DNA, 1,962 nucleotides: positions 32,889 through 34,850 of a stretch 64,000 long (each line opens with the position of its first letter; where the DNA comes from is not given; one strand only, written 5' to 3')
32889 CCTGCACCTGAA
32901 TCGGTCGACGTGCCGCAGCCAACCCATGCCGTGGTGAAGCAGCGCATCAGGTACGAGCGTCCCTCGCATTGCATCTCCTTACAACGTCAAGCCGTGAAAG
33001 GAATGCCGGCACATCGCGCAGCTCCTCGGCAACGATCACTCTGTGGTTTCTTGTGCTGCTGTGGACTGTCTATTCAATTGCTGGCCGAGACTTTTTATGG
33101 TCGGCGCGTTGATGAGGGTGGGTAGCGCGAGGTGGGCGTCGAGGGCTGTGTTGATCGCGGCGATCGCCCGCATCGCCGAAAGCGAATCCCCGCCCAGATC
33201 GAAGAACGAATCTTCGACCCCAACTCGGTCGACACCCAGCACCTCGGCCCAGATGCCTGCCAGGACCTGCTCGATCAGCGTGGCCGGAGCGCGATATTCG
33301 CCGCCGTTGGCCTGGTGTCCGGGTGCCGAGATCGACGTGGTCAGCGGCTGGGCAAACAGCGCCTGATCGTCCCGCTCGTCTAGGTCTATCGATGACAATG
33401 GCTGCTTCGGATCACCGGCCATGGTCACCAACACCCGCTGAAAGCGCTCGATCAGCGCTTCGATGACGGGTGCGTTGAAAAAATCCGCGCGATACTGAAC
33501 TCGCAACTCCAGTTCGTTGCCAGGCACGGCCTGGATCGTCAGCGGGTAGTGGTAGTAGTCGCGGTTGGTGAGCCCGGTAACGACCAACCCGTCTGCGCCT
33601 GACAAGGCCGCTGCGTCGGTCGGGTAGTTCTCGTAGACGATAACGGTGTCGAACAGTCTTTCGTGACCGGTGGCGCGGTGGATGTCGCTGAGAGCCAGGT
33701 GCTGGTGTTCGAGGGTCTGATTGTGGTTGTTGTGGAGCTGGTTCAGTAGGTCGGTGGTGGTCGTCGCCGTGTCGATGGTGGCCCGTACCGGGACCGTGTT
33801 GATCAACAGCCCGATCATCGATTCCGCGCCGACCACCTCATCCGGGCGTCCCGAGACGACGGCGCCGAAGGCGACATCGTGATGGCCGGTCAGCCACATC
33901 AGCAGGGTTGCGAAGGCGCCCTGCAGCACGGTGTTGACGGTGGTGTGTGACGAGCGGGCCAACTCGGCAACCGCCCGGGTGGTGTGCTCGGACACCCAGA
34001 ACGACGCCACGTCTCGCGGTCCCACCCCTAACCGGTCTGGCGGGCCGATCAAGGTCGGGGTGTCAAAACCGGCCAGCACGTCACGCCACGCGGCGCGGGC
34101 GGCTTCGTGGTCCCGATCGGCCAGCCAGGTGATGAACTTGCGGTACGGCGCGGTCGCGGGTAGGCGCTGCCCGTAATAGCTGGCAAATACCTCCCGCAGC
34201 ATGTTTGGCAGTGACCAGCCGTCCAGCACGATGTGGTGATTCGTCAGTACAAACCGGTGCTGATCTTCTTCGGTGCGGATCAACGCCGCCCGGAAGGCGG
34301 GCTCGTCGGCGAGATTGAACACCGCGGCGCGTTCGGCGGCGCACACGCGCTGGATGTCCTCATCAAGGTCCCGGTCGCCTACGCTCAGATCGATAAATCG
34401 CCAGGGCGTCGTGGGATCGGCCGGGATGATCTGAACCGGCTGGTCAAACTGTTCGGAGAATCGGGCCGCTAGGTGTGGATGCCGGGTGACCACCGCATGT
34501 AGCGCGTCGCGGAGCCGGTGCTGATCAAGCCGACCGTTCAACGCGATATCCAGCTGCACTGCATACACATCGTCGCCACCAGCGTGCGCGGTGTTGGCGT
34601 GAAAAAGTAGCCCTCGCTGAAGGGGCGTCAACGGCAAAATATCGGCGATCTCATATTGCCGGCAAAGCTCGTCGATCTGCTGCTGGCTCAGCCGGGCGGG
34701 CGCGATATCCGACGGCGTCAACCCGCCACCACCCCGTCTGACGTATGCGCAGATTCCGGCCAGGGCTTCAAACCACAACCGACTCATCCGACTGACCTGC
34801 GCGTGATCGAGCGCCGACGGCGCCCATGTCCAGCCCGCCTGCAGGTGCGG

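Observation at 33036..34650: NRPS ends in an A-less C-T didomain with no release domain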

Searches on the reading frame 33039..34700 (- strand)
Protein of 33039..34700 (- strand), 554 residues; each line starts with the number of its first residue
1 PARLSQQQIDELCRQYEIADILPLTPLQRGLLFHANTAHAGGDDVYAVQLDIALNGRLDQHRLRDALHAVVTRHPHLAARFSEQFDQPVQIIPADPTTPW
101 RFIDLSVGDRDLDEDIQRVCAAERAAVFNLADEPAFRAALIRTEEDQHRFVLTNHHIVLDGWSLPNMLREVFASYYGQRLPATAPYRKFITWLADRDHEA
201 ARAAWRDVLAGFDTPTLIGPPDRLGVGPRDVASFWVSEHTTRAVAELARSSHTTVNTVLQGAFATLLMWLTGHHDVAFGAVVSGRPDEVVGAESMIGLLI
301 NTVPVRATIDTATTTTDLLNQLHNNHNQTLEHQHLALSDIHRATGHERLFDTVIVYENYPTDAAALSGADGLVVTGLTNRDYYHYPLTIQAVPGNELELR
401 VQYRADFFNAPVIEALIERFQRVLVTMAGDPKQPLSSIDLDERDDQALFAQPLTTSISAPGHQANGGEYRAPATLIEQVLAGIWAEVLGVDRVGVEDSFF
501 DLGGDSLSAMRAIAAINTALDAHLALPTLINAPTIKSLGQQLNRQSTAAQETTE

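Call 11: find_homologous_proteins(query=window:33039-34700:-, max_evalue=1e-30)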
Query window:33039-34700:- (554 aa): 1066 proteins with E <= 1e-30 among 8000 candidates; the best 120 are listed.
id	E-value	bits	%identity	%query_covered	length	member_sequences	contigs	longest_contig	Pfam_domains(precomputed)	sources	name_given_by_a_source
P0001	2.1e-282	956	78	99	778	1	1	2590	PF00668.26,PF00550.32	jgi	jgi:non-ribosomal peptide synthase protein (TIGR01720 family)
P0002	2.8e-280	949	78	100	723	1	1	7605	PF00668.26,PF00550.32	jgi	jgi:non-ribosomal peptide synthase protein (TIGR01720 family)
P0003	4.1e-280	948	76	100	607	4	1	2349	PF00668.26,PF00550.32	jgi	jgi:acyl carrier protein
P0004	1.5e-273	926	76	99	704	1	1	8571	PF00668.26,PF00550.32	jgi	jgi:non-ribosomal peptide synthase protein (TIGR01720 family)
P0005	1.2e-259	881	71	99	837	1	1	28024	PF00668.26,PF00550.32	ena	-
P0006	1.8e-259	880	71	99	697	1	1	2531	PF00668.26,PF00550.32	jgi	jgi:non-ribosomal peptide synthase protein (TIGR01720 family)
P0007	3.8e-259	879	71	99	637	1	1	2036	PF00668.26,PF00550.32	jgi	jgi:hypothetical protein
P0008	7.4e-259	878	70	100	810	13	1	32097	PF00668.26,PF00550.32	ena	-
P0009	1.1e-258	877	73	98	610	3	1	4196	PF00668.26,PF00550.32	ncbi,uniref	ncbi:MAG: condensation domain-containing protein, partial [Mycobacterium sp.]|uniref:condensation do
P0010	3.7e-257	872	70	100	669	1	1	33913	PF00668.26,PF00550.32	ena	-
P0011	8.4e-257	871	72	99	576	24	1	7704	PF00668.26,PF00550.32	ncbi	ncbi:condensation domain-containing protein, partial [Mycobacterium sp.]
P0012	1.6e-255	867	70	100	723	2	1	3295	PF00668.26,PF00550.32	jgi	jgi:non-ribosomal peptide synthase protein (TIGR01720 family)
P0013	4.2e-253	859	70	100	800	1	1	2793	PF00668.26,PF00550.32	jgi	jgi:non-ribosomal peptide synthase protein (TIGR01720 family)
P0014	6.8e-252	855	70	99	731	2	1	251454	PF00668.26,PF00550.32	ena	-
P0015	2.3e-251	853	70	99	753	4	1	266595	PF00668.26,PF00550.32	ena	-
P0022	1.2e-244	831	68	100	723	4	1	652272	PF00668.26,PF00550.32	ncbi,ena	-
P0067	3.6e-218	744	61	99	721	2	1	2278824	PF00668.26,PF00550.32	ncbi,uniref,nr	ncbi:non-ribosomal peptide synthetase PstA [Mycolicibacterium fortuitum]|uniref:Non-ribosomal peptid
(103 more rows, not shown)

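Call 20: find_encoding_contigs(protein=P0067, flank=10000, max_places=3)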
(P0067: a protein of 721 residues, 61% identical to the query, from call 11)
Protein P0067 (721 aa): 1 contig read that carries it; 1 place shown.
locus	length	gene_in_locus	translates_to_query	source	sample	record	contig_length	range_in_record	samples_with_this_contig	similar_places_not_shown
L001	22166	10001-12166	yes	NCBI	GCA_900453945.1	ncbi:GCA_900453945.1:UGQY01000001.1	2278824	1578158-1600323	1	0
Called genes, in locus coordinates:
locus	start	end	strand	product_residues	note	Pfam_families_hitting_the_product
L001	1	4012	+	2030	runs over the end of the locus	PF00550:PP-binding, PF00668:Condensation, PF00501:AMP-binding, PF13193:AMP-binding_C, PF00550:PP-binding, PF00668:Condensation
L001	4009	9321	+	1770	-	PF00501:AMP-binding, PF13193:AMP-binding_C, PF00550:PP-binding, PF00668:Condensation, PF00501:AMP-binding, PF13193:AMP-binding_C, PF00550:PP-binding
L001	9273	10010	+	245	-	PF00668:Condensation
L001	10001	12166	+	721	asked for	PF00668:Condensation, PF00550:PP-binding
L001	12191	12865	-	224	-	PF01222:ERG4_ERG24 (faint), PF04140:ICMT, PF04191:PEMT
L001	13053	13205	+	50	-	-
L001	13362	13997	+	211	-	PF00072:Response_reg, PF03861:ANTAR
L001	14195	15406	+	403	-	PF13433:Peripla_BP_5 (weak), PF13458:Peripla_BP_6, PF01094:ANF_receptor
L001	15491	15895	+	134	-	PF02653:BPD_transp_2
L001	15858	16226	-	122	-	-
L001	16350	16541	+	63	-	PF02653:BPD_transp_2 (weak)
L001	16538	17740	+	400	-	PF02653:BPD_transp_2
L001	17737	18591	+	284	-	PF00005:ABC_tran, PF13304:AAA_21 (faint), PF12399:BCA_ABC_TP_C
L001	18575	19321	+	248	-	PF00005:ABC_tran, PF13304:AAA_21 (faint)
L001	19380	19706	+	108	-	PF02694:UPF0060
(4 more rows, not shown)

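Call 21: find_encoding_contigs(protein=P0022, flank=10000, max_places=3)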
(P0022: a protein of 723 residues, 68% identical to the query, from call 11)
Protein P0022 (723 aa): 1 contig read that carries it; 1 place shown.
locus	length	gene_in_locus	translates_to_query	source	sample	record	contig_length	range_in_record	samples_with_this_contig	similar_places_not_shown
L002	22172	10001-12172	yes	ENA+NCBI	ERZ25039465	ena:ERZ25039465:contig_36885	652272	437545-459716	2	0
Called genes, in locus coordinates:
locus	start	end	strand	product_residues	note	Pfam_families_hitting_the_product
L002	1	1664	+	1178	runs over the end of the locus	PF00668:Condensation, PF00501:AMP-binding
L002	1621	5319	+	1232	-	PF00501:AMP-binding, PF13193:AMP-binding_C (weak), PF00550:PP-binding, PF00668:Condensation, PF00501:AMP-binding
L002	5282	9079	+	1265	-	PF13193:AMP-binding_C (weak), PF00550:PP-binding, PF00668:Condensation, PF00501:AMP-binding, PF13193:AMP-binding_C (weak)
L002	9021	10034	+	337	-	PF00668:Condensation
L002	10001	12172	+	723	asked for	PF00668:Condensation, PF00550:PP-binding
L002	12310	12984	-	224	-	PF04140:ICMT, PF04191:PEMT, PF01222:ERG4_ERG24 (weak)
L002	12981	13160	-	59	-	PF00698:Acyl_transf_1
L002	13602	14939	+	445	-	-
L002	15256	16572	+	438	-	-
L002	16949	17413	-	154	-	-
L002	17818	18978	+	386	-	PF00155:Aminotran_1_2, PF00266:Aminotran_5 (weak), PF01041:DegT_DnrJ_EryC1, PF01053:Cys_Met_Meta_PP (weak)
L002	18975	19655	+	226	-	PF01656:CbiA (weak), PF13500:AAA_26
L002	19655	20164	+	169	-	PF13563:2_5_RNA_ligase2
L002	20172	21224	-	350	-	PF07883:Cupin_2 (weak)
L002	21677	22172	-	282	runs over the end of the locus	PF00248:Aldo_ket_red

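Call 26: find_related_loci(query=A1, collection=genome_contigs, flank=10000)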
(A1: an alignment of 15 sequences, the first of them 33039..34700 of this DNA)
Query A1 (554 aa) in genome_contigs; peptide patterns used: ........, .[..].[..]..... (x = any residue, [..] = any of these).
600 stretches matched a pattern (row limit reached: there are more); 587 encode a relative of the query (tblastn E <= 1e-3); the best 80 are kept; 80 distinct loci.
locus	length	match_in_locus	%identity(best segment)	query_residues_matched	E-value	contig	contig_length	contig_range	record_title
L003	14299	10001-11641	77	1-551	0e+0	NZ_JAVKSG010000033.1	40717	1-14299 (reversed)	MAG: Mycobacterium sp. isolate PQ1_20S_bin_2 c_000000000047, whole genome shotgun sequence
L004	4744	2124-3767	77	1-548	0e+0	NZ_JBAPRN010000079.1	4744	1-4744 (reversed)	MAG: Mycobacterium sp. isolate MFD00598_ilm_asm_bin5 k127_69917, whole genome shotgun sequence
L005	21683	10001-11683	70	1-552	0e+0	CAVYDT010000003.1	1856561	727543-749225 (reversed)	MAG: uncultured Actinomycetota bacterium isolate MFD01138.bin.1.5 genome assembly, contig: contig_16739, whole genome sh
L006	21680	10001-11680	70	1-551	0e+0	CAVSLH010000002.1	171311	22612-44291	MAG: uncultured Actinomycetota bacterium isolate MFD05377.bin.1.164 genome assembly, contig: contig_108724, whole genome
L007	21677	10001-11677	69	1-551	0e+0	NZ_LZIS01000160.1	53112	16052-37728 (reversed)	Mycobacterium sp. E3198 contig_242, whole genome shotgun sequence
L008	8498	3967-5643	68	1-551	0e+0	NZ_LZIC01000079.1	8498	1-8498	Mycobacterium sp. 852002-50816_SCH5313054-b contig_35, whole genome shotgun sequence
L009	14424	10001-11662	68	1-551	0e+0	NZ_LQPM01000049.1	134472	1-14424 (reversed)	Mycobacterium paraense strain IEC26 contig_7, whole genome shotgun sequence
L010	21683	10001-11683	68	1-552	0e+0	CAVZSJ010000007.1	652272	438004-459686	MAG: uncultured Actinomycetota bacterium isolate MFD00731.bin.1.33 genome assembly, contig: contig_36885, whole genome s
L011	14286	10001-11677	68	1-552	0e+0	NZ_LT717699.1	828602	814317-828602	Mycobacterium terramassiliense strain AB308, whole genome shotgun sequence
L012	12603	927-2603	67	1-551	0e+0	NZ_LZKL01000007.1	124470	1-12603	Mycobacterium sp. E787 contig_104, whole genome shotgun sequence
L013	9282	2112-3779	67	2-551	0e+0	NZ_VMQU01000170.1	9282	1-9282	Mycobacterium helveticum strain 16-83 NODE_170_length_9282_cov_35.527322, whole genome shotgun sequence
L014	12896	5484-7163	65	1-551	0e+0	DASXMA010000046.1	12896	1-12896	MAG TPA_asm: Mycobacterium sp. isolate SMAG_U5316 k141_1693768, whole genome shotgun sequence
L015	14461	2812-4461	65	1-553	0e+0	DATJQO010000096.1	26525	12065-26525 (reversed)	MAG TPA_asm: Mycobacterium sp. isolate SMAG_U14943 k141_1078990, whole genome shotgun sequence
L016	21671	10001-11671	63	1-546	0e+0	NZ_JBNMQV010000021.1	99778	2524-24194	Mycolicibacterium celeriflavum strain JTCC_040 contig00021, whole genome shotgun sequence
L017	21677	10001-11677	63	1-550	0e+0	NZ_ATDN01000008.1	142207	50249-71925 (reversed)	Mycolicibacterium elephantis DSM 44368 Contig16, whole genome shotgun sequence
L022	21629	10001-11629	61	1-543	0e+0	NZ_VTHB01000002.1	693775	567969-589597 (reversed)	Mycobacteroides sp. CBMA 271 strain CBMA271 271_pilon_C2, whole genome shotgun sequence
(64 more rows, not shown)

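Call 61: search_protein_families(library=pfam, proteins=[L022:3503-11638:+, L022:11617-12309:+], max_evalue=0.001)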
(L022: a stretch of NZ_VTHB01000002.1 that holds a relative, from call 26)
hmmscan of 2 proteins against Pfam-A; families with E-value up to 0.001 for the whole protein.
L022:3503-11638:+ (2711 aa): 4 families
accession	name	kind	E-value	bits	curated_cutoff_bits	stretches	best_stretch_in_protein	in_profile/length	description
PF00668.25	Condensation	-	3.2e-196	652.9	30.6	3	635-1092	4-453/456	Condensation domain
PF00501.34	AMP-binding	-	3.7e-165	549.8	29.9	2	1117-1466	1-383/384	AMP-binding enzyme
PF00550.31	PP-binding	-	6.6e-39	132.4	20.8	3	555-614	3-64/67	Phosphopantetheine attachment site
PF13193.12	AMP-binding_C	-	1.3e-20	74.5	24.5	2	456-527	1-76/76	AMP-binding enzyme C-terminal domain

L022:11617-12309:+ (230 aa): 3 families
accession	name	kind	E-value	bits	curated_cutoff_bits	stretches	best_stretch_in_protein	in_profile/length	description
PF04191.18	PEMT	-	5e-12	46.6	25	1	116-209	3-100/105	Phospholipid methyltransferase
PF04140.19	ICMT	-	9.9e-10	39.2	24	1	129-208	13-94/95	Isoprenylcysteine carboxyl methyltransferase (ICMT) family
PF01222.22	ERG4_ERG24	-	0.00016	21.1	27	1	143-229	342-431/432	Ergosterol biosynthesis ERG4/ERG24 family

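Call 65: find_homologous_proteins(query=L022:11617-12309:+, max_evalue=1e-20)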
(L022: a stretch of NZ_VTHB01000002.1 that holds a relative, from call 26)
Query L022:11617-12309:+ (230 aa): 6642 proteins with E <= 1e-20 among 8000 candidates; the best 120 are listed.
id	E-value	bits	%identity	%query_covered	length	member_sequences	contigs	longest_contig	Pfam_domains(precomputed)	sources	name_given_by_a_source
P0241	2.2e-139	481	100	97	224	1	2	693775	PF04140.20,PF04191.19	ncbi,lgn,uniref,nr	ncbi:isoprenylcysteine carboxylmethyltransferase family protein [Mycobacterium sp. CBMA271]|uniref:m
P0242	3.6e-122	424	87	97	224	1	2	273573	PF04140.20,PF01222.23,PF04191.19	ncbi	ncbi:MAG: methyltransferase family protein [Mycobacterium sp.]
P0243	2.6e-120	418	85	97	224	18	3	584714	PF04140.20,PF01222.23,PF04191.19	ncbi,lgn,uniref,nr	ncbi:methyltransferase family protein [Mycobacteroides franklinii]|uniref:methyltransferase family p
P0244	8.9e-120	417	84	97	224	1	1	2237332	PF04140.20,PF01222.23,PF04191.19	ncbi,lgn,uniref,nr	ncbi:isoprenylcysteine carboxylmethyltransferase family protein [Mycobacteroides sp. LB1]|uniref:met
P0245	2.9e-119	415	84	97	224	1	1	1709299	PF04140.20,PF01222.23,PF04191.19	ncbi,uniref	ncbi:isoprenylcysteine carboxylmethyltransferase family protein [Mycobacterium sp. NPDC050853]|unire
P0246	4.8e-119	414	84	97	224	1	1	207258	PF04140.20,PF01222.23,PF04191.19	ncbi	ncbi:methyltransferase family protein [Mycobacterium sp. NPDC004974]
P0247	9.4e-119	413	85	97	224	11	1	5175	PF04140.20,PF04191.19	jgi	jgi:protein-S-isoprenylcysteine O-methyltransferase Ste14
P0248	9.6e-119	413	83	97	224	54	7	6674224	PF04140.20,PF01222.23,PF04191.19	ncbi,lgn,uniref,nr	ncbi:MAG: isoprenylcysteine carboxylmethyltransferase family protein [Mycolicibacterium fortuitum]|u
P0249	1.3e-118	413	83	97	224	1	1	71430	PF04140.20,PF04191.19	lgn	-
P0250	1.5e-118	412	84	97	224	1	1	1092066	PF04140.20,PF01222.23,PF04191.19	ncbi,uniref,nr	ncbi:protein-S-isoprenylcysteine O-methyltransferase Ste14 [Mycobacterium frederiksbergense]|uniref:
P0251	2.1e-118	412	84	97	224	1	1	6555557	PF04140.20,PF04191.19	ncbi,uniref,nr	ncbi:isoprenylcysteine carboxylmethyltransferase family protein [Mycobacterium sp. DL99]|uniref:meth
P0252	3.3e-118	411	82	97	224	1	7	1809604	PF04140.20,PF04191.19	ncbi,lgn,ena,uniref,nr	ncbi:methyltransferase family protein [Mycobacteroides salmoniphilum]|uniref:Isoprenylcysteine carbo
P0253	4.6e-118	411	83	97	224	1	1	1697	PF04140.20,PF04191.19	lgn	-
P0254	5.8e-118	411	83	97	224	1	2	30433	PF04140.20,PF04191.19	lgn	-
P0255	5.7e-117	407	82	97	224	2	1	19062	PF04140.20,PF04191.19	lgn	-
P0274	3.3e-115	402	81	98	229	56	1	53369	PF04140.20,PF01222.23,PF04191.19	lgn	-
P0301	6.4e-112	391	79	97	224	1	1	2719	PF04140.20,PF04191.19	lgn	-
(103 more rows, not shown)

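Call 66: find_encoding_contigs(protein=P0252, flank=10000, max_places=2)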
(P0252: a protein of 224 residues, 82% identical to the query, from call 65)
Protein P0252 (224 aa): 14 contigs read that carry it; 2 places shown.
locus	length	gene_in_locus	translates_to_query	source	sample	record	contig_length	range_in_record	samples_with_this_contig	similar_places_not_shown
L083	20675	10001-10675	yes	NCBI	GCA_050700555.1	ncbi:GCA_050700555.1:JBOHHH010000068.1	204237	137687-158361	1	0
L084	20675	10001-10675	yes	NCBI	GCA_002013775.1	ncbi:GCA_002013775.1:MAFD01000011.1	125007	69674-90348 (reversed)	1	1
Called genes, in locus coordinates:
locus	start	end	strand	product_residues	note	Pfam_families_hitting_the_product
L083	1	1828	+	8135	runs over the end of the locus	-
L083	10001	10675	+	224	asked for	PF04140:ICMT, PF04191:PEMT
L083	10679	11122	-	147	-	-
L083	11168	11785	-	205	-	PF00440:TetR_N, PF02909:TetR_C_1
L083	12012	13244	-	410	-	PF03033:Glyco_transf_28, PF06722:EryCIII-like_C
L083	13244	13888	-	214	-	PF00440:TetR_N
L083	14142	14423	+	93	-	-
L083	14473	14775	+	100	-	-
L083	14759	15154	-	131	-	PF14534:DUF4440 (weak), PF12680:SnoaL_2 (weak)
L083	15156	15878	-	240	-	PF00106:adh_short, PF08659:KR (weak), PF23441:SDR (weak), PF13561:adh_short_C2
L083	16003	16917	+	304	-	PF00126:HTH_1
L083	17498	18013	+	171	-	-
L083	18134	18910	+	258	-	PF00106:adh_short, PF08659:KR, PF13561:adh_short_C2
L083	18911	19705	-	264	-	PF00561:Abhydrolase_1, PF12697:Abhydrolase_6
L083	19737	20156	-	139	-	PF01243:PNPOx_N, PF12900:Pyridox_ox_2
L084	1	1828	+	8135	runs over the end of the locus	-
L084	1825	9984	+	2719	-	PF00501:AMP-binding, PF00550:PP-binding, PF00668:Condensation, PF00501:AMP-binding, PF13193:AMP-binding_C, PF00550:PP-binding, PF00668:Condensation, PF00550:PP-binding, +1 more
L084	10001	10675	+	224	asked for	PF04140:ICMT, PF04191:PEMT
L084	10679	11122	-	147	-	-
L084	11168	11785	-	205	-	PF00440:TetR_N, PF02909:TetR_C_1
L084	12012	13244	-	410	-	PF03033:Glyco_transf_28, PF06722:EryCIII-like_C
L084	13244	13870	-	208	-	PF00440:TetR_N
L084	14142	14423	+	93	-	-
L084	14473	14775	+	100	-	-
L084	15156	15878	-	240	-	PF00106:adh_short, PF08659:KR (weak), PF23441:SDR (weak), PF13561:adh_short_C2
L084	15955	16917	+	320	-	PF00126:HTH_1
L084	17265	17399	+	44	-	-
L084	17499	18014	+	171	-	-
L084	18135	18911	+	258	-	PF00106:adh_short, PF08659:KR, PF13561:adh_short_C2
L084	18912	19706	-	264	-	PF00561:Abhydrolase_1, PF12697:Abhydrolase_6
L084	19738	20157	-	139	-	PF01243:PNPOx_N, PF12900:Pyridox_ox_2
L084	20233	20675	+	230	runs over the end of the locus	-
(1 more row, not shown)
